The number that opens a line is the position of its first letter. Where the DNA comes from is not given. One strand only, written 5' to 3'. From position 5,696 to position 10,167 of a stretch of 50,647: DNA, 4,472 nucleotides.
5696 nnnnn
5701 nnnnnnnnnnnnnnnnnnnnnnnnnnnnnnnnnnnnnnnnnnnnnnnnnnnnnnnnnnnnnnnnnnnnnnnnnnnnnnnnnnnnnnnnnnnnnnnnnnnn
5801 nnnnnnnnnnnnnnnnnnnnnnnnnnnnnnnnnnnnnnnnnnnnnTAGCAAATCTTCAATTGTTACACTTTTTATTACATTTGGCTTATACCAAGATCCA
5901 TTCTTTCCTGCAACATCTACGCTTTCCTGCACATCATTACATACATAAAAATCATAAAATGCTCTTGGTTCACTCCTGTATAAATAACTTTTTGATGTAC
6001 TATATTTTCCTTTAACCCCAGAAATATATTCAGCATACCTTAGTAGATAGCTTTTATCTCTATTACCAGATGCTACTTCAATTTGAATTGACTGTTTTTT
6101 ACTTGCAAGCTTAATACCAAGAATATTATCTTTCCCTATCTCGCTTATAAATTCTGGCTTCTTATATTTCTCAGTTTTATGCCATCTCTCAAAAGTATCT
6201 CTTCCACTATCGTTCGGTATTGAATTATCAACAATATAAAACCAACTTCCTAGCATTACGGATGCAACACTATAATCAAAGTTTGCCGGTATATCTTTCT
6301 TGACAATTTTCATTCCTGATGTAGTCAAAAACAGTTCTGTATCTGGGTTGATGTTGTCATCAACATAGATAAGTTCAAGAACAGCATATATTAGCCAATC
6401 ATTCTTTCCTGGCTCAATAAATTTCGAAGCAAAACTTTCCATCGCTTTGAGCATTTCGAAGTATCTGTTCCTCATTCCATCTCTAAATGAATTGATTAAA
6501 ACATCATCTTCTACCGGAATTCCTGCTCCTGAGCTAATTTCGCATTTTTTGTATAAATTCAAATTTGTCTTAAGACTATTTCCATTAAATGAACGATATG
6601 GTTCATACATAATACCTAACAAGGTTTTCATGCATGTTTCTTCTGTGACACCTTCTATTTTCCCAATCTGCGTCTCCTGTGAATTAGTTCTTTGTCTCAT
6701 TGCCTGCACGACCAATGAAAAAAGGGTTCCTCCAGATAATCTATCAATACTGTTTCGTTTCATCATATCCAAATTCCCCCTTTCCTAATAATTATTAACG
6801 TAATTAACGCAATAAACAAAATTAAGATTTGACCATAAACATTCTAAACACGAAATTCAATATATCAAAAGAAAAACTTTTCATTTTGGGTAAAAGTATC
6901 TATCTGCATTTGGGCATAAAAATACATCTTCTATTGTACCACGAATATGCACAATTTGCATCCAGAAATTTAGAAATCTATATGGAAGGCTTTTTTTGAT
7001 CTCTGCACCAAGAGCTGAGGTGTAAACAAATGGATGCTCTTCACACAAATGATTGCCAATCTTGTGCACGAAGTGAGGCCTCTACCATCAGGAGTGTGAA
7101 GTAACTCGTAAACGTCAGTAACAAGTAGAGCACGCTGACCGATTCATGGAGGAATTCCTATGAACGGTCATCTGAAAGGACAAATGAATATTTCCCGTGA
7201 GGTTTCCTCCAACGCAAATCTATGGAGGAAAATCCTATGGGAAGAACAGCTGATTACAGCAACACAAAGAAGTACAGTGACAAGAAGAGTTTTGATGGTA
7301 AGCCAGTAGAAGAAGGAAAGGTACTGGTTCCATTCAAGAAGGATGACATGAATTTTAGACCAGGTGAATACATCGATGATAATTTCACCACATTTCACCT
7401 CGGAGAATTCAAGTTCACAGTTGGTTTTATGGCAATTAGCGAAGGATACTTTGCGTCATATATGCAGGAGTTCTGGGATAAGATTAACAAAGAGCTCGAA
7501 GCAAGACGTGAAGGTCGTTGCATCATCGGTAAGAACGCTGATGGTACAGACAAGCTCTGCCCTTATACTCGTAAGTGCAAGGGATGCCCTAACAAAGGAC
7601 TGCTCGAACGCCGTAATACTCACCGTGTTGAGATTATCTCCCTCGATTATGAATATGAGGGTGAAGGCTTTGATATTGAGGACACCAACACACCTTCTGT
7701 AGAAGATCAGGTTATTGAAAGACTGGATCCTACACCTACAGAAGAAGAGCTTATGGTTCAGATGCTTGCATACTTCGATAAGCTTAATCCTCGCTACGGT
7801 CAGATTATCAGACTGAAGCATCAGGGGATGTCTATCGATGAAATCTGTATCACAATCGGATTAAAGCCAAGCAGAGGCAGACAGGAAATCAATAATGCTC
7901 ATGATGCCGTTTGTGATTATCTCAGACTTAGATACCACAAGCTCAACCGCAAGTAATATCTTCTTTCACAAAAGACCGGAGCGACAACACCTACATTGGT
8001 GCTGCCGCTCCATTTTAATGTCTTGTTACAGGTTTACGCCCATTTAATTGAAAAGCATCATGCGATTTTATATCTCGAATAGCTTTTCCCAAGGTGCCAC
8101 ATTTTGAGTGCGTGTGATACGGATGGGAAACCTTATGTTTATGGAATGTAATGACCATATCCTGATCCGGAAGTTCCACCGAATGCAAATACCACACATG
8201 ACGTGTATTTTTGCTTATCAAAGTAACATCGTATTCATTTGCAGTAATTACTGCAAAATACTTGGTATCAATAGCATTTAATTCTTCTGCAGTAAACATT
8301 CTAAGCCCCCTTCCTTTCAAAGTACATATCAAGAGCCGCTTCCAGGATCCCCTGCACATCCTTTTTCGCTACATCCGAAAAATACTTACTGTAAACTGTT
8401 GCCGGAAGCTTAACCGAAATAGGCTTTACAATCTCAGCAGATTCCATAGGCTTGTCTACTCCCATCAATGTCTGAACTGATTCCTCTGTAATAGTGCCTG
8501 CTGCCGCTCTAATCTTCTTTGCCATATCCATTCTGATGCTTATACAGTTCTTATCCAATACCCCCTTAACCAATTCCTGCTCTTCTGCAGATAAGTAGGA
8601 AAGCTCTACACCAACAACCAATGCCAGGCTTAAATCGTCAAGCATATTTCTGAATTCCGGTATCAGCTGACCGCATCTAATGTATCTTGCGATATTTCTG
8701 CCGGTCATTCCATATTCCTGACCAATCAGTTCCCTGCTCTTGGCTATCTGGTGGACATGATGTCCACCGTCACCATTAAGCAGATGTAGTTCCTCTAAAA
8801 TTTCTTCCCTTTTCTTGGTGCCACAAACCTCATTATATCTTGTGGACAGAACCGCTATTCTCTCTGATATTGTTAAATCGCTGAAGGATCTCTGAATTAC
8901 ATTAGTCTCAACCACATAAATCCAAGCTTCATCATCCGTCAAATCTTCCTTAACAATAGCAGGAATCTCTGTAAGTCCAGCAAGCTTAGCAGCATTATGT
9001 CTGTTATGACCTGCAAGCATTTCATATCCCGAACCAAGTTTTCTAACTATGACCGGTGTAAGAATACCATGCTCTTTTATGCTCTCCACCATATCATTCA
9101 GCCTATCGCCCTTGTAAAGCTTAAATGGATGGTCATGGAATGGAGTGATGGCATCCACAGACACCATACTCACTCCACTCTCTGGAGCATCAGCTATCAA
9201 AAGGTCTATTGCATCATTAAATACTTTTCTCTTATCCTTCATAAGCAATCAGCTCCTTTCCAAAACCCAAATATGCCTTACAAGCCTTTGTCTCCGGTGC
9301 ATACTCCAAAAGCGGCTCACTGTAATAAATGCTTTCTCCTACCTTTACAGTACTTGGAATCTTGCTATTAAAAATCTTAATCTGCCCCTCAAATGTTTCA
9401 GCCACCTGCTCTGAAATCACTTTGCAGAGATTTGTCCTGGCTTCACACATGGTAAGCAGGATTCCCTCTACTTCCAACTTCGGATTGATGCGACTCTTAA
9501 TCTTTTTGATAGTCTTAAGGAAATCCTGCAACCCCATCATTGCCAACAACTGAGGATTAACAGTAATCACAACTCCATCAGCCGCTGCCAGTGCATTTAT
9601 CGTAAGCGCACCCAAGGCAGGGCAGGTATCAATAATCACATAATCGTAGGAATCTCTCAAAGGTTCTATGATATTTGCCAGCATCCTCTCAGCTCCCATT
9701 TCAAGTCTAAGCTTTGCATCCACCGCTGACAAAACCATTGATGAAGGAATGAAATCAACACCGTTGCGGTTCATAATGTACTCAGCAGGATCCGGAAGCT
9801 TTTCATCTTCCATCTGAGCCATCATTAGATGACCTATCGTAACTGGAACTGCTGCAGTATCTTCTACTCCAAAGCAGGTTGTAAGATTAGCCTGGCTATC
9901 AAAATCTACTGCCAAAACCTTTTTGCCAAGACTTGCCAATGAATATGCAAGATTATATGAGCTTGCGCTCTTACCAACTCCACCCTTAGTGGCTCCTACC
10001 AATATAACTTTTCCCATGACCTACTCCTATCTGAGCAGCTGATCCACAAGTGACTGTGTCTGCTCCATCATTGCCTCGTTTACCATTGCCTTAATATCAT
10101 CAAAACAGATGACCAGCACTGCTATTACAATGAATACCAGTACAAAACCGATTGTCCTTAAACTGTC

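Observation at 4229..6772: NACHT-domain STAND NTPase co-operonic with a type I R-M system: candidate antiphage defence protein with uncharacterised effector and sensor domains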

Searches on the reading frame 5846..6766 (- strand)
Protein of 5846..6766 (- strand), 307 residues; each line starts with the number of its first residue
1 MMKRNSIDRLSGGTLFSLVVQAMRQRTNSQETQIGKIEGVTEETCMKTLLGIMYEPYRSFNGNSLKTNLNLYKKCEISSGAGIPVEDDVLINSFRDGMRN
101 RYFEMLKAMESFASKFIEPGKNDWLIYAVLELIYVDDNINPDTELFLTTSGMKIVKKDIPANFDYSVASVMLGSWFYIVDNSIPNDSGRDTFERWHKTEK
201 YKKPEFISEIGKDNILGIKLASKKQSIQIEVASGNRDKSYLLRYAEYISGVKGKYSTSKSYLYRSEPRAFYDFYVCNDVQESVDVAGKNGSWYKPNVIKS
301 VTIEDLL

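Call 28: search_protein_families(library=pfam, proteins=[window:5846-6766:-], max_evalue=10)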
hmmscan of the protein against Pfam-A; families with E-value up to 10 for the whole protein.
window:5846-6766:- (307 aa): 1 family
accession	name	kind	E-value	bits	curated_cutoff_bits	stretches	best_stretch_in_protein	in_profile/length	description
PF12239.13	DUF3605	-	0.11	13.1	23.6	1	105-228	23-144/154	Protein of unknown function (DUF3605)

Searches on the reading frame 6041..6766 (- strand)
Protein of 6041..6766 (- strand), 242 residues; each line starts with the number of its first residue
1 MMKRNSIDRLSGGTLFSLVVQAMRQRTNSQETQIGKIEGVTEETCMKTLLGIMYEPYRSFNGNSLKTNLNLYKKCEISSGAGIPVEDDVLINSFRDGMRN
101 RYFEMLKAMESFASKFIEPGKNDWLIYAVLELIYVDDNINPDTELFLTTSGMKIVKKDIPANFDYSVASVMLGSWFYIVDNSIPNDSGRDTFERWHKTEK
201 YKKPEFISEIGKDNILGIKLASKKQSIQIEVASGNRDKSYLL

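Call 28: search_protein_families(library=pfam, proteins=[window:6041-6766:-], max_evalue=10)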
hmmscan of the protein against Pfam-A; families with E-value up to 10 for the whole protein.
window:6041-6766:- (242 aa): 0 families

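Call 30: predict_structure(alignment_id=A1)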
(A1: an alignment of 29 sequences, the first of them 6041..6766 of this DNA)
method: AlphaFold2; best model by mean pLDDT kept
length: 242 residues; sequences in the alignment: 29
mean_pLDDT: 87.0   pTM: 0.84
mean pLDDT of the five models: 87.0, 86.3, 85.9, 85.4, 83.9
residues with pLDDT >= 90: 158; 70-90: 41; 50-70: 38; < 50: 5
segments of 3 or more residues with pLDDT < 50: 1-4
pLDDT, mean of each block of 10 residues (from residue 1): 66 98 81 64 93 77 80 92 86 95 97 96 97 96 97 95 94 97 96 94 93 89 61 63 52
secondary structure, 60 per line:
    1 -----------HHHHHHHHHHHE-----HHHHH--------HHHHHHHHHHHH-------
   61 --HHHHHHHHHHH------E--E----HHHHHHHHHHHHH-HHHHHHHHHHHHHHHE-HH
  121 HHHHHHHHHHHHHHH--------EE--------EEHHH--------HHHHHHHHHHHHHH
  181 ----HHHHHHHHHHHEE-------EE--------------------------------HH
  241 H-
elements in order: H12-22 H29-33 H42-53 H63-73 H88-100 H102-116 H119-135 H167-180 H185-195

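Call 39: search_protein_representatives(alignment_id=A1)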
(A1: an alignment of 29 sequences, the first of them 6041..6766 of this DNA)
Query: 29 sequences, 241 profile positions. Proteins with E-value up to 0.001 (for the whole library): 1254; up to 1e-10: 1052; up to 1e-30: 664. The best 150 are listed.
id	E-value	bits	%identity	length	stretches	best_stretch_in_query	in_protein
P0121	1.2e-85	303.2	-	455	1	1-234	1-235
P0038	1.1e-83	296.8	-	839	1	2-233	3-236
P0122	1.6e-82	293.1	-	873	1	2-234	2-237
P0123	2.3e-81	289.3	-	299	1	1-227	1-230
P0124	6.3e-81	287.8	-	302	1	3-236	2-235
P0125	7.2e-81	287.6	-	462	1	4-236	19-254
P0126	1.5e-79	283.3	-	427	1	1-232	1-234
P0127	2.9e-79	282.4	-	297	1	4-225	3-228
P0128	1.3e-78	280.2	-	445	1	1-235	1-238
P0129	5.0e-78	278.3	-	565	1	3-235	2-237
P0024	1.1e-77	277.2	-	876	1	1-237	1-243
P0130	5.4e-77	275.0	-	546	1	3-228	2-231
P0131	1.2e-76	273.8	-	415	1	1-236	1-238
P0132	2.8e-76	272.6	-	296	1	2-233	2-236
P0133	2.9e-76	272.6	-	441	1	3-230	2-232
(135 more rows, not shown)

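Call 60: find_related_loci(query=A3, collection=viral_contigs, flank=8000)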
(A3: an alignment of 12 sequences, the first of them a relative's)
Query A3 (295 aa) in viral_contigs; peptide patterns used: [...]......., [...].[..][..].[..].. (x = any residue, [..] = any of these).
195 stretches matched a pattern; 163 encode a relative of the query (tblastn E <= 1e-3); the best 80 are kept; 80 distinct loci.
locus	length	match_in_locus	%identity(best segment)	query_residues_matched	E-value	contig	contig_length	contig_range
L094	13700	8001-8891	53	1-295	9e-104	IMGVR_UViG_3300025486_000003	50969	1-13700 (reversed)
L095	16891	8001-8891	53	1-295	1e-99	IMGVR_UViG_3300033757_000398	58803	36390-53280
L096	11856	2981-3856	41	1-292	7e-76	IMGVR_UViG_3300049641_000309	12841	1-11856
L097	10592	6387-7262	41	1-292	2e-75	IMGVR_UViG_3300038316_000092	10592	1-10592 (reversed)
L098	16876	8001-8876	41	1-292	2e-75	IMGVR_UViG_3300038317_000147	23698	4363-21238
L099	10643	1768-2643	41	1-292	2e-75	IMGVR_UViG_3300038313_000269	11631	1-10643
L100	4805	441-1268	44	1-282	7e-75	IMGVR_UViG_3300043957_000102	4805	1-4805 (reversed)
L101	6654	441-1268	44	1-282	7e-75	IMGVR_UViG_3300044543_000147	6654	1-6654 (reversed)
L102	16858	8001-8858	42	1-292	3e-73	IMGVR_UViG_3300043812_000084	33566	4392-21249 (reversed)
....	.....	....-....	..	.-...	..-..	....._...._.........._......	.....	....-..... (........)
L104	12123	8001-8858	42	1-292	3e-73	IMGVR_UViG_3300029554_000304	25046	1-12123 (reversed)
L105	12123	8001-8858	42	1-292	3e-73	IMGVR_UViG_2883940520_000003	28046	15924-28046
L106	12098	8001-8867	43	1-292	8e-73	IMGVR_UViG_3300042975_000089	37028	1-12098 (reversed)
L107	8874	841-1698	42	1-292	6e-73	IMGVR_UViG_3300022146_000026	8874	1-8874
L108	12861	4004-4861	42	1-292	6e-73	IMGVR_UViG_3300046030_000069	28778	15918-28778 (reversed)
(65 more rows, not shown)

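Call 70: search_solved_structures(query=A1, max_evalue=10)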
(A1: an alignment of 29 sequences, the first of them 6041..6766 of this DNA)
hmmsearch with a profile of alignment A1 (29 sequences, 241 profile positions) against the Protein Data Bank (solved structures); distinct sequences matched with E-value up to 10: 1.
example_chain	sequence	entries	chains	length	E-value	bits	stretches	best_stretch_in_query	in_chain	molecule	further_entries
8ga6_A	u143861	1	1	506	0.0042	19.9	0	110-151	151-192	THR6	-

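Call 73: fold_search(model_id=the predicted structure, library=viral)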
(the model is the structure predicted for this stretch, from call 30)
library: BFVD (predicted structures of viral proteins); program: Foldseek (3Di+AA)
matches with E <= 10: 33; with E <= 0.001: 0
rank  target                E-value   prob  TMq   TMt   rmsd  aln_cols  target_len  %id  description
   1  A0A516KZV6            1.3e+00  0.05  0.16  0.09  15.8       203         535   12  (no name in the UniProt tables at hand)
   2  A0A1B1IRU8            2.0e+00  0.02  0.11  0.05  14.9       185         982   12  (no name in the UniProt tables at hand)
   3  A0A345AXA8            2.2e+00  0.04  0.12  0.11  13.4        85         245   13  (no name in the UniProt tables at hand)
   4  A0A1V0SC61            2.7e+00  0.02  0.12  0.12  16.6       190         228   13  EF-hand domain-containing protein [Catovirus CTV1]
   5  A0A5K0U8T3            2.9e+00  0.02  0.13  0.08  24.4       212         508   13  Flap endonuclease-1 [Yasminevirus sp. GU-2018]
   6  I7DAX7                3.0e+00  0.04  0.17  0.22  16.9       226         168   12  Uncharacterized protein [Pseudomonas phage PA7]
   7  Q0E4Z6                3.2e+00  0.02  0.11  0.13  16.5       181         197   11  22.3 kDa [Spodoptera frugiperda ascovirus 1a]
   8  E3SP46                3.4e+00  0.02  0.16  0.08  21.5       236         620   10  Predicted protein [Cyanophage NATL2A-133]
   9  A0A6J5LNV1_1          3.4e+00  0.01  0.12  0.04  18.5       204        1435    9  N-acetyltransferase domain-containing protein [uncultured Caudovirales phage]
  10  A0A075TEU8            3.7e+00  0.01  0.14  0.13  16.8       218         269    9  Orf00052 (Fragment) [uncultured crAssphage]
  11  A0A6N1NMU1            4.1e+00  0.01  0.10  0.08  23.9       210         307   14  Putative orfan [Tupanvirus soda lake]
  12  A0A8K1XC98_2          4.4e+00  0.05  0.22  0.07  13.4       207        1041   12  (no name in the UniProt tables at hand)
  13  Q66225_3              4.8e+00  0.01  0.15  0.06  16.4       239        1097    9  Helicase ATP-binding domain-containing protein [Cryphonectria hypovirus 2-NB58]
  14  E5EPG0                4.8e+00  0.01  0.09  0.08  29.8       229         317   11  Putative Srd anti-sigma factor [Acinetobacter phage Acj9]
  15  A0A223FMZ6            5.1e+00  0.01  0.13  0.12  14.7       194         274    8  Protein OPG166 [Murmansk poxvirus]
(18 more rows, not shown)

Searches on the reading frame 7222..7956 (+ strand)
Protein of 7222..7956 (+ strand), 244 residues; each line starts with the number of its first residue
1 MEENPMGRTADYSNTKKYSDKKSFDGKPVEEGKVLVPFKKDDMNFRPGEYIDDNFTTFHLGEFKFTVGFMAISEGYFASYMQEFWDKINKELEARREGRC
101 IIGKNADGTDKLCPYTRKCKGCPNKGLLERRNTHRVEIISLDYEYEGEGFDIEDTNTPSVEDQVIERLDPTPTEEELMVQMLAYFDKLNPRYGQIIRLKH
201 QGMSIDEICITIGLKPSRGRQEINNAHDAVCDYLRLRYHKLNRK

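Call 6: search_protein_families(library=pfam, proteins=[window:7222-7956:+], max_evalue=0.01)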
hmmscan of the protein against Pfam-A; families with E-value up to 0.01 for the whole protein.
window:7222-7956:+ (244 aa): 1 family
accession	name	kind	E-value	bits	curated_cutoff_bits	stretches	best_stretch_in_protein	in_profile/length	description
PF19889.5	DUF6362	-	0.00013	22.7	31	1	162-227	29-95/98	Domain of unknown function (DUF6362)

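Call 8: search_protein_families(library=ncbifam, proteins=[window:7222-7956:+], max_evalue=0.01)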
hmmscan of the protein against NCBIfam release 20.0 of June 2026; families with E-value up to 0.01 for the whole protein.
window:7222-7956:+ (244 aa): 2 families
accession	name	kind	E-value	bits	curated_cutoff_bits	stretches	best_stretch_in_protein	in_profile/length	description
TIGR02937.1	sigma70-ECF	superfamily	0.00032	20.4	42.9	1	167-226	97-157/165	sigma-70 family RNA polymerase sigma factor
NF041508.1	BacL2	equivalog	0.0087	15.9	200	0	171-215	135-180/202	BacL2 family protein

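Call 13: search_protein_families(library=phrogs, proteins=[window:7222-7956:+], max_evalue=0.001)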
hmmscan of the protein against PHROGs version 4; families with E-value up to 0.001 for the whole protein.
window:7222-7956:+ (244 aa): 0 families

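Call 64: search_protein_families(library=padloc, proteins=[window:7222-7956:+], max_evalue=0.001)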
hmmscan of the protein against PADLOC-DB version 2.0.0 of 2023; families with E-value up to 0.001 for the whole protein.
window:7222-7956:+ (244 aa): 0 families

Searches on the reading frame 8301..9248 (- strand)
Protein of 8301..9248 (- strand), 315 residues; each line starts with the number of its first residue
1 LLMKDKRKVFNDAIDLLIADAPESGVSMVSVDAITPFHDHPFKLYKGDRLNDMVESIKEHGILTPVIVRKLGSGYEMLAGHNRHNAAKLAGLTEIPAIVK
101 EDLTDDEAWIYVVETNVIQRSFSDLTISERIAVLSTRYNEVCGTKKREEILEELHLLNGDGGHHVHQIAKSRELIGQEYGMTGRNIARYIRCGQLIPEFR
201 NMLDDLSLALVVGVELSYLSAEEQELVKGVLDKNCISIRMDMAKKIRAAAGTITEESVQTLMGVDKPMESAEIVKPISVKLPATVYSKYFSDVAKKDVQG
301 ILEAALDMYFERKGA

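Call 6: search_protein_families(library=pfam, proteins=[window:8301-9248:-], max_evalue=0.01)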
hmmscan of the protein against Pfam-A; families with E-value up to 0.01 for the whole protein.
window:8301-9248:- (315 aa): 1 family
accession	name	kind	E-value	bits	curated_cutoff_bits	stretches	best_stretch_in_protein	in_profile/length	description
PF02195.25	ParB_N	-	1.5e-19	70.3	26.3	1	26-108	3-85/95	ParB N-terminal domain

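Call 13: search_protein_families(library=phrogs, proteins=[window:8301-9248:-], max_evalue=0.001)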
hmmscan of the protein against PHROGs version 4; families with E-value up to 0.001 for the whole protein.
window:8301-9248:- (315 aa): 19 families
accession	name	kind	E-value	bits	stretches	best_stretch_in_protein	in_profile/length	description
phrog_4715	-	DNA, RNA and nucleotide metabolism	7e-39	134.7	1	23-227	144-339/630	ParB-like partition protein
phrog_3264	-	DNA, RNA and nucleotide metabolism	6.3e-23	82.9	1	23-267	46-246/337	ParB-like partition protein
phrog_6218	-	DNA, RNA and nucleotide metabolism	1.3e-13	51.9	1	51-130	28-107/506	ParB-like partition protein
phrog_620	-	DNA, RNA and nucleotide metabolism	3.3e-12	47.9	1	27-119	10-98/217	ParB-like partition protein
phrog_15396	-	DNA, RNA and nucleotide metabolism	1.4e-11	45.8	1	26-118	4-92/258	ParB-like partition nuclease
phrog_498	-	other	2.7e-11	43.7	1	26-136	35-145/633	DNA methyltransferase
phrog_3951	-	unknown function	8.2e-11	42.9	1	28-147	20-137/301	-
phrog_8071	-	DNA, RNA and nucleotide metabolism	1.1e-10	42.3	1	28-109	9-86/389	ParB-like partition protein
phrog_930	-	DNA, RNA and nucleotide metabolism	8.2e-10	39.9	1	26-120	7-97/223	ParB-like partition protein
phrog_940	-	DNA, RNA and nucleotide metabolism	3.3e-09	37.4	1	27-119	7-95/388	nuclease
phrog_8947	-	unknown function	3.8e-09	37.5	1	38-146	27-129/219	-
phrog_26387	-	DNA, RNA and nucleotide metabolism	7.1e-09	36.4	1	48-121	31-108/252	ParB-like partition nuclease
phrog_21315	-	unknown function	1.4e-08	35.1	1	44-146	26-121/415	-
phrog_723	-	DNA, RNA and nucleotide metabolism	2.8e-08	34.8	1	29-113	16-99/223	ParB-like partition protein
phrog_18056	-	DNA, RNA and nucleotide metabolism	3.5e-08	33.7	1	26-115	3-87/387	ParB-like partition nuclease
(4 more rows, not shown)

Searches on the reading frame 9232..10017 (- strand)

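Call 13: search_protein_families(library=phrogs, proteins=[window:9232-10017:-], max_evalue=0.001)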
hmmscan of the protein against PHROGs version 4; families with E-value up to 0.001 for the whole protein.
window:9232-10017:- (261 aa): 2 families
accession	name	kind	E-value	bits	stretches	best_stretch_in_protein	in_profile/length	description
phrog_164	-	DNA, RNA and nucleotide metabolism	3.9e-60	205.3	1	1-258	223-471/500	ParA-like partition protein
phrog_19408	-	unknown function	2.1e-06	27.4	1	5-140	530-652/721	-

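Call 24: search_protein_families(library=pfam, proteins=[window:9232-10017:-], max_evalue=0.001)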
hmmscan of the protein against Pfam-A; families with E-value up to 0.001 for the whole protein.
window:9232-10017:- (261 aa): 7 families
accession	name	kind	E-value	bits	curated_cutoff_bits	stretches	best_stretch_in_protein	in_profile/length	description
PF13614.12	AAA_31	-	1.3e-51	175.5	27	1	3-183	2-177/177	AAA domain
PF01656.29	CbiA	-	3.4e-21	76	25.4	1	5-235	1-124/125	CobQ/CobB/MinD/ParA nucleotide binding domain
PF10609.15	ParA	-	2.1e-15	57.3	27.1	1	3-251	4-240/246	NUBPL iron-transfer P-loop NTPase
PF09140.17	MipZ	-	1.6e-09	37.9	20.7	1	4-158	2-134/262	ATPase MipZ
PF06564.18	CBP_BcsQ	-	3.9e-09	36.8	21.3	1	5-163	4-155/234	Cellulose biosynthesis protein BcsQ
PF02374.21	ArsA_ATPase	-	6.9e-09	35.8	24.3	1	3-152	2-153/305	Anion-transporting ATPase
PF00142.24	Fer4_NifH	-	3.9e-08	33.6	25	1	10-255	7-243/271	4Fe-4S iron sulfur cluster binding proteins, NifH/frxC family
